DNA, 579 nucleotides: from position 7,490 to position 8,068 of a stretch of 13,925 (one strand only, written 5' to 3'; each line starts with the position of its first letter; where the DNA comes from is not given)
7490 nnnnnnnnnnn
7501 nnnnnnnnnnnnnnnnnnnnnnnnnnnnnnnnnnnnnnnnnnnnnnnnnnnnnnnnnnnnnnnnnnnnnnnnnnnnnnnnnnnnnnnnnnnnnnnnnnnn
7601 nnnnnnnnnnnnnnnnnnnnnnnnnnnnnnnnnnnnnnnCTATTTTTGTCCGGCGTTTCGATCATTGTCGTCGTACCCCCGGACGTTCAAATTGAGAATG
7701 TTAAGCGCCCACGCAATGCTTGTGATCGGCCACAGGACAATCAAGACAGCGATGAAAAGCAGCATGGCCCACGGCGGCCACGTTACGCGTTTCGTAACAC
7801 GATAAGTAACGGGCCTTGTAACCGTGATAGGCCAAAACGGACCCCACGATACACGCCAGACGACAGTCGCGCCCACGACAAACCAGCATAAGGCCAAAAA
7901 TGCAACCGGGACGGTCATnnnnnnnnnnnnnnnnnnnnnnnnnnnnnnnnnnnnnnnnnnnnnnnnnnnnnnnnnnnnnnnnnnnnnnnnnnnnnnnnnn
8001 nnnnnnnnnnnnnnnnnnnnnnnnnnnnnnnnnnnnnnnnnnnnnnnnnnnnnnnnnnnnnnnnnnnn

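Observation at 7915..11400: Three-gene module: tandem zinc-ribbon protein, Rad50/SbcC-like zinc-hook ATPase and AAA+ ATPase, with no Mre11/SbcD partner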

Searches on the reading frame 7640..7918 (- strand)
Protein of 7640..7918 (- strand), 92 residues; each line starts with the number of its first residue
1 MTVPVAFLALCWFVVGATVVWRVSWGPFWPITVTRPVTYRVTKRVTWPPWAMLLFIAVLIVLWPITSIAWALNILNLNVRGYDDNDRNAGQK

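Call 84: search_protein_families(library=pfam, proteins=[window:7640-7918:-], max_evalue=0.01)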
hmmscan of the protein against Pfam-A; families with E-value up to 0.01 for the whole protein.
window:7640-7918:- (92 aa): 0 families
